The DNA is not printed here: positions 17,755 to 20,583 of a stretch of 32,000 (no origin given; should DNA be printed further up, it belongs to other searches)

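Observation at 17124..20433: Atypical two-gene ABC system beside lpxC, with an 842-aa protein that ends right after an EAA-like coupling loop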

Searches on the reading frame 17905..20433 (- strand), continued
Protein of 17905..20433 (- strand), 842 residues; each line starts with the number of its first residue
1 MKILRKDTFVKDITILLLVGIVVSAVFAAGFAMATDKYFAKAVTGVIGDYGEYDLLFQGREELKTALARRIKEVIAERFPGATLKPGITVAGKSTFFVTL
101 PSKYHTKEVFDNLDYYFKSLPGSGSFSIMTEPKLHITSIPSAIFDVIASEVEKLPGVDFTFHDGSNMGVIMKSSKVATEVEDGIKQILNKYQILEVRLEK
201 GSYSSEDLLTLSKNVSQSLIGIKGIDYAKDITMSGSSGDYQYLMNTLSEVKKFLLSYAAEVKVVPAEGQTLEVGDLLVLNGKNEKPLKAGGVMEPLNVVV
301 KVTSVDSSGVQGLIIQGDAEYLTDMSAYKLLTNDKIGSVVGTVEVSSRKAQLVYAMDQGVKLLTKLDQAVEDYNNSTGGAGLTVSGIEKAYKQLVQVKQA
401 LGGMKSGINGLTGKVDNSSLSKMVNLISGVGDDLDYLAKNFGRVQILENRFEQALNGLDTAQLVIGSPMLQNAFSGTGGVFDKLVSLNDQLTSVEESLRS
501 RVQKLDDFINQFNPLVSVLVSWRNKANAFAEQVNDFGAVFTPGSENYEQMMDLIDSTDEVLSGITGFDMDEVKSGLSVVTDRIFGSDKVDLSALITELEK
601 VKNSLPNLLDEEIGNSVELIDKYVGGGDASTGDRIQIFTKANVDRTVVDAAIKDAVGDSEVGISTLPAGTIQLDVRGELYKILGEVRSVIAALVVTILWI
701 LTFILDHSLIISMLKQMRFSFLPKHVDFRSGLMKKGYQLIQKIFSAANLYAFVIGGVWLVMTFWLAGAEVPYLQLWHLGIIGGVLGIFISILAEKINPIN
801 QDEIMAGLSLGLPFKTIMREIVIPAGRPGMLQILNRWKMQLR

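Call 81: list_cluster_members(proteins=[P0087, P0103, P0110, P0114, P0135, P0136, P0148, P0163, P0227, P0090])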
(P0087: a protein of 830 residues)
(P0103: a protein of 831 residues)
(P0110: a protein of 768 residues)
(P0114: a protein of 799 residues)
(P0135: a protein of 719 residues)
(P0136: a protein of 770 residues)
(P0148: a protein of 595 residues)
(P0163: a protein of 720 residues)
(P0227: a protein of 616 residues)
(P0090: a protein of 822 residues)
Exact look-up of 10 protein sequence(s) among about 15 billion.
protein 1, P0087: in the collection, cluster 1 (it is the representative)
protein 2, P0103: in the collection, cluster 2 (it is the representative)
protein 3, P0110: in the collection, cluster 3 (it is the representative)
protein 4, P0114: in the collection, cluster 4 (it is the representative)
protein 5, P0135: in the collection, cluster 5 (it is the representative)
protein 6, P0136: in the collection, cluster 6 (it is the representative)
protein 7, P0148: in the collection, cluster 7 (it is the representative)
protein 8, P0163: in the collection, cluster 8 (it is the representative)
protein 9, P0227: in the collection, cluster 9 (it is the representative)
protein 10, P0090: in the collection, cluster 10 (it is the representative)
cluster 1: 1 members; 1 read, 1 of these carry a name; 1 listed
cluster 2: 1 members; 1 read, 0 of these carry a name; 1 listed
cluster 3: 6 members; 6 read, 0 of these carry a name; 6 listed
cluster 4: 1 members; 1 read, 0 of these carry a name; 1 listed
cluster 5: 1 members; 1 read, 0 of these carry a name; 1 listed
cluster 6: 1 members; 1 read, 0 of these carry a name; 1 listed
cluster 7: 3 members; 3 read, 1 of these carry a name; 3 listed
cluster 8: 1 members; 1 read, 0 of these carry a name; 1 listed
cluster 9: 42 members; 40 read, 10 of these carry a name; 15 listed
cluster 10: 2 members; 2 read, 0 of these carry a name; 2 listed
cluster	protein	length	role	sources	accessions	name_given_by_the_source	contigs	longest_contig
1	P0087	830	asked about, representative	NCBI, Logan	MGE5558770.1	MAG: hypothetical protein ACM3WV_09170 [Bacillota bacterium]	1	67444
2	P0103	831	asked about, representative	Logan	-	-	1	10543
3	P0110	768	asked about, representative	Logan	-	-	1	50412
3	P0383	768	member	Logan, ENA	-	-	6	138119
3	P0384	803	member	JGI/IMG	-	-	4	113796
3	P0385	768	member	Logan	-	-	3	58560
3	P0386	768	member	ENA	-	-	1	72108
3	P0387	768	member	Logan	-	-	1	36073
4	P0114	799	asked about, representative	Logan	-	-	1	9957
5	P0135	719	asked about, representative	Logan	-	-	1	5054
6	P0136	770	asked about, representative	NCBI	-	-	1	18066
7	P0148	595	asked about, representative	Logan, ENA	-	-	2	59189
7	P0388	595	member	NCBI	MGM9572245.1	MAG: hypothetical protein ACI3ZR_08530 [bacterium]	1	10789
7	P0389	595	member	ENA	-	-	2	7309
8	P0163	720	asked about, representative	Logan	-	-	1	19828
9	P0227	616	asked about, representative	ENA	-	-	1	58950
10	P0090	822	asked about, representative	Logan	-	-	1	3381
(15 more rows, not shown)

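Call 88: search_protein_families(library=pfam, proteins=[P0197, P0200, P0208, P0167, P0105, P0100, P0130, P0146, P0107, P0093], max_evalue=1)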
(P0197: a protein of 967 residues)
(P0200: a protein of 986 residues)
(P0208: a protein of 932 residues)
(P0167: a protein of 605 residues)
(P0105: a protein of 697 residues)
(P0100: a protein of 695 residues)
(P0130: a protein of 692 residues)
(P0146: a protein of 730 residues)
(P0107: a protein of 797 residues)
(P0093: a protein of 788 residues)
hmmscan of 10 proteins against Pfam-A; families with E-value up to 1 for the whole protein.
P0197 (967 aa): 20 families
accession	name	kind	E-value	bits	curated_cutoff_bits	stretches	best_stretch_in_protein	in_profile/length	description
PF00005.33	ABC_tran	-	1.9e-36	126.2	25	1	742-890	1-137/137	ABC transporter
PF13304.12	AAA_21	-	3.9e-10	40.7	27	2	858-923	234-301/304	AAA domain, putative AbiEii toxin, Type IV TA system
PF13191.12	AAA_16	-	6.9e-05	23.8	32.6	1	748-912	20-128/167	AAA ATPase domain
PF05729.18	NACHT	-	0.0025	18.1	26.7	1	754-772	2-20/167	NACHT domain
PF03193.22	RsgA_GTPase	-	0.0026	18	30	1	748-774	103-128/174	RsgA GTPase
PF13555.12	AAA_29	-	0.0075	16.4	27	1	744-775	14-45/61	P-loop containing region of AAA domain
PF13401.12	AAA_22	-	0.011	16.5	27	1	755-777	8-30/130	AAA domain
PF13476.12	AAA_23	-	0.032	15.3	27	1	736-773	7-40/201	AAA domain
PF19443.4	DAHL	-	0.044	13.9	38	1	327-477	47-184/221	DAHL domain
PF01637.24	ATPase_2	-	0.05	13.8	33.2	1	749-770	17-38/225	ATPase domain predominantly from Archaea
PF03215.21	Rad17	-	0.065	13.6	23.8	1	741-772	34-65/186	Rad17 P-loop domain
PF13521.12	AAA_28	-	0.1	13.3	27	1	755-773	2-20/164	AAA domain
PF13441.11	Gly-zipper_YMGG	-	0.11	12.6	28.9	1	604-646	7-43/45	YMGG-like Gly-zipper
PF24389.1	ORC-CDC6-like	-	0.11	11.7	27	1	754-773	34-53/571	ORC-CDC6-like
PF06414.18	Zeta_toxin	-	0.2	11.5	22.3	1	754-802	18-66/199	Zeta toxin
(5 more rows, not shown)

P0200 (986 aa): 14 families
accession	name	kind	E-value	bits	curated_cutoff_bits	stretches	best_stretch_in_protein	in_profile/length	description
PF00005.33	ABC_tran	-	1.7e-33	116.5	25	1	761-909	1-137/137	ABC transporter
PF13304.12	AAA_21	-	5e-08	33.8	27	2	899-940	256-299/304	AAA domain, putative AbiEii toxin, Type IV TA system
PF03215.21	Rad17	-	0.0018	18.7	23.8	1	760-792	34-66/186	Rad17 P-loop domain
PF13481.12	AAA_25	-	0.016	15.3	27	1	768-788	30-50/195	AAA domain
PF13191.12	AAA_16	-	0.017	16.1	32.6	1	771-804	24-58/167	AAA ATPase domain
PF13401.12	AAA_22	-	0.022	15.5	27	1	773-826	7-56/130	AAA domain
PF03193.22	RsgA_GTPase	-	0.023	14.9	30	1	769-796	104-131/174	RsgA GTPase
PF00528.27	BPD_transp_1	-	0.031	14.4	26.4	1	633-700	45-112/184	Binding-protein-dependent transport system inner membrane component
PF13555.12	AAA_29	-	0.079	13.2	27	1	765-788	16-39/61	P-loop containing region of AAA domain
PF25199.1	nSTAND_NTPase5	-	0.11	12.8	34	1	771-792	41-62/145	Novel STAND NTPase 5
PF13521.12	AAA_28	-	0.12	13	27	1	774-793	2-21/164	AAA domain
PF24389.1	ORC-CDC6-like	-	0.15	11.1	27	1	768-792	29-53/571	ORC-CDC6-like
PF00004.35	AAA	-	0.29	12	21.2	1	774-811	1-36/131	ATPase family associated with various cellular activities (AAA)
PF20720.3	nSTAND3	-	0.32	11.1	27.2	1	767-792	13-38/155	Novel STAND NTPase 3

P0208 (932 aa): 15 families
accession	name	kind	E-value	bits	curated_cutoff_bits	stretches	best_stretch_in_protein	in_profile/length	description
PF00005.33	ABC_tran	-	3.4e-29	102.6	25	1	723-855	1-137/137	ABC transporter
PF13304.12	AAA_21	-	1.4e-08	35.6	27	2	836-888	248-301/304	AAA domain, putative AbiEii toxin, Type IV TA system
PF13191.12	AAA_16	-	1.6e-05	25.9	32.6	1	730-878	19-129/167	AAA ATPase domain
PF13555.12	AAA_29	-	0.0012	18.9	27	1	723-759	12-48/61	P-loop containing region of AAA domain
PF05729.18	NACHT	-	0.0016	18.8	26.7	1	735-755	2-22/167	NACHT domain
PF03193.22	RsgA_GTPase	-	0.0031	17.8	30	1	730-755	104-128/174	RsgA GTPase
PF20703.3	nSTAND1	-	0.0048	17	27.1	1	728-761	28-59/379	Novel STAND NTPase 1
PF13401.12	AAA_22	-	0.018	15.8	27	1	736-757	8-29/130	AAA domain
PF13476.12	AAA_23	-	0.047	14.8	27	1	735-754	21-40/201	AAA domain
PF01637.24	ATPase_2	-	0.056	13.7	33.2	1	731-752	18-39/225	ATPase domain predominantly from Archaea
PF24389.1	ORC-CDC6-like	-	0.13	11.4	27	1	734-753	33-52/571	ORC-CDC6-like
PF13514.12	AAA_27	-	0.18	11.8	22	0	716-756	10-49/206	AAA domain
PF03215.21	Rad17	-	0.2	12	23.8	1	731-752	43-64/186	Rad17 P-loop domain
PF13521.12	AAA_28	-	0.25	12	27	1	736-753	2-19/164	AAA domain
PF02463.25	SMC_N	-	0.32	10.8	40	0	735-753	26-44/220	RecF/RecN/SMC N terminal domain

P0167 (605 aa): 1 family
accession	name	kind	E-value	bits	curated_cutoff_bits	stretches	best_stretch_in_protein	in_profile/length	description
PF00528.27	BPD_transp_1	-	0.085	13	26.4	1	562-595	79-112/184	Binding-protein-dependent transport system inner membrane component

P0105 (697 aa): 7 families
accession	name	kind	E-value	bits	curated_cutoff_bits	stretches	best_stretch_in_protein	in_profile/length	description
PF00528.27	BPD_transp_1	-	0.011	15.9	26.4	1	600-687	29-111/184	Binding-protein-dependent transport system inner membrane component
PF08737.15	Rgp1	-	0.073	12.7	31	1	329-382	303-349/415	Rgp1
PF16813.11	Cas_St_Csn2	-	0.091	12.3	28.8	1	432-531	70-166/343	CRISPR-associated protein Csn2 subfamily St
PF11619.13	P53_C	-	0.093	13.3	25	1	339-374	10-45/67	Transcription factor P53 - C terminal domain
PF10473.14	CENP-F_leu_zip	-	0.33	11.5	34.5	1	335-397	76-139/140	Leucine-rich repeats of kinetochore protein Cenp-F/LEK1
PF07889.17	DUF1664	-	0.48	10.9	34.6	0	327-394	45-114/124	Protein of unknown function (DUF1664)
PF10199.14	Adaptin_binding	-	0.54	11.5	32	0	457-481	63-87/98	Alpha and gamma adaptin binding protein p34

P0100 (695 aa): 6 families
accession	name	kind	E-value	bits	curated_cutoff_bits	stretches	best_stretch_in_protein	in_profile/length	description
PF00528.27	BPD_transp_1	-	0.036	14.2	26.4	1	617-684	45-111/184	Binding-protein-dependent transport system inner membrane component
PF17853.6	GGDEF_2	-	0.043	14.5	24.5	1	140-215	34-108/116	GGDEF-like domain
PF07878.17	RHH_5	-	0.11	12.8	26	1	75-98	12-35/43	CopG-like RHH_1 or ribbon-helix-helix domain, RHH_5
PF04375.19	HemX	-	0.24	11.4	25.9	1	440-479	50-89/236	HemX, putative uroporphyrinogen-III C-methyltransferase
PF24611.2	Spectrin_Anc-1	-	0.52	11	33.2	0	353-400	32-82/115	Nuclear anchorage protein 1, spectrin-like repeat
PF02403.27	Seryl_tRNA_N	-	0.78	10.4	28.2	0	437-477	2-44/108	Seryl-tRNA synthetase N-terminal domain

P0130 (692 aa): 3 families
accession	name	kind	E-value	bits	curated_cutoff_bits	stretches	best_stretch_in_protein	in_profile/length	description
PF00528.27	BPD_transp_1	-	0.00027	21.2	26.4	1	605-684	43-114/184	Binding-protein-dependent transport system inner membrane component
PF05531.17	NPV_P10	-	0.056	14.4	29.8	1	441-501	14-71/75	Nucleopolyhedrovirus P10 protein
PF11833.13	CPP1-like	-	0.62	10.1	28.4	0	546-615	98-164/196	Protein CHAPERONE-LIKE PROTEIN OF POR1-like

P0146 (730 aa): 2 families
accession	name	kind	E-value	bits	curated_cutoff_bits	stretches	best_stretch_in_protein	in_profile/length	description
PF22472.1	Ago_N_2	-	0.1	13.4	27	0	563-626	9-71/71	Argonaute, N-terminal domain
PF11282.13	DUF3082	-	0.15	12.7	25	1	569-603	41-75/80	Protein of unknown function (DUF3082)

P0107 (797 aa): 7 families
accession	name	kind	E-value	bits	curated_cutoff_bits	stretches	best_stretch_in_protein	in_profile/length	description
PF10046.14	BLOC1_2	-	0.0017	19.1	33.4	1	353-417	25-91/96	Biogenesis of lysosome-related organelles complex-1 subunit 2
PF11887.13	Mce4_CUP1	-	0.011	15.7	32.6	1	415-537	78-197/222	Cholesterol uptake porter CUP1 of Mce4, putative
PF00528.27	BPD_transp_1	-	0.021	15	26.4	1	736-787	60-111/184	Binding-protein-dependent transport system inner membrane component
PF20548.3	DUF6762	-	0.056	14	27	1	475-536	70-131/132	Family of unknown function (DUF6762)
PF19103.5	DUF5790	-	0.085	13.9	26.8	1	322-419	10-106/126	Family of unknown function (DUF5790)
PF03127.19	GAT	-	0.61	10.8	31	0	173-219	30-70/77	GAT domain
PF10146.14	zf-C4H2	-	0.77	10.7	34.5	0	400-525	2-122/240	Zinc finger-containing protein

P0093 (788 aa): 4 families
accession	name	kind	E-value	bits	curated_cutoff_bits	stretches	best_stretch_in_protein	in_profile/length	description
PF01741.23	MscL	-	0.012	16.4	27.4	1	23-90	11-78/123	Large-conductance mechanosensitive channel, MscL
PF13347.12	MFS_2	-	0.015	14.3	27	1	635-713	167-245/427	MFS/sugar transport protein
PF16888.10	YwqH-like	-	0.092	13.4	33.7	1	459-528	9-74/123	YwqH-like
PF07926.17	TPR_MLP1_2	-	0.2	12.1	36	1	363-440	10-87/129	TPR/MLP1/MLP2-like protein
